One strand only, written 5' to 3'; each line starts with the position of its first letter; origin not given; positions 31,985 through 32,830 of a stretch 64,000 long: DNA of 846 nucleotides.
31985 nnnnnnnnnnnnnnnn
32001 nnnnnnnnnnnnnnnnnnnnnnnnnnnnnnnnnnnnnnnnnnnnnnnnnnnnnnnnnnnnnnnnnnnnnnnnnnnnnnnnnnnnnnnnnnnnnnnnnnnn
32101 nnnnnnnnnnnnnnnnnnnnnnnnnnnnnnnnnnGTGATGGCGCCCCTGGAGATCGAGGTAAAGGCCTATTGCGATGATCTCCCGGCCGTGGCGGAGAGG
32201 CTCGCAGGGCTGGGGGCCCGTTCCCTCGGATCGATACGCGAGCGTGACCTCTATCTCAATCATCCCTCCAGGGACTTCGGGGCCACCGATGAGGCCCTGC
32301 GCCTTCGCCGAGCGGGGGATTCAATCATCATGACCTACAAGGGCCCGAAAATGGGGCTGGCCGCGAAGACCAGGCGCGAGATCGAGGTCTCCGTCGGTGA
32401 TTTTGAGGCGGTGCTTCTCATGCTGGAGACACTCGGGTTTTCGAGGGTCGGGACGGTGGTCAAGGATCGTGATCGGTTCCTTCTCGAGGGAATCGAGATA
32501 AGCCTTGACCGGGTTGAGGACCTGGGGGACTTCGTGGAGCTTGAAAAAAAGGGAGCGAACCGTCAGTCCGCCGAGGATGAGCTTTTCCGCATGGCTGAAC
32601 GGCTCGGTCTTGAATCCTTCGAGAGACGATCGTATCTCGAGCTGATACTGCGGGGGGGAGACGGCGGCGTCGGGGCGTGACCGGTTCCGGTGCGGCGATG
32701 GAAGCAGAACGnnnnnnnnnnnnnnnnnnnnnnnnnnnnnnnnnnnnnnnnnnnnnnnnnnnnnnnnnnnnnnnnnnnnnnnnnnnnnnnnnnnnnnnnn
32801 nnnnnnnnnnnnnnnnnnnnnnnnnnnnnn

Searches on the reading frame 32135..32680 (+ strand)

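Call 15: search_protein_families(library=pfam, proteins=[window:32135-32680:+])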
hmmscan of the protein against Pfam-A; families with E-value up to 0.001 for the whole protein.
window:32135-32680:+ (181 aa): 1 family
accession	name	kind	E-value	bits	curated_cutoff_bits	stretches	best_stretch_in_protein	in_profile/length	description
PF01928.26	CYTH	-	2.2e-32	112.7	23.2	1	5-167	2-179/179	CYTH domain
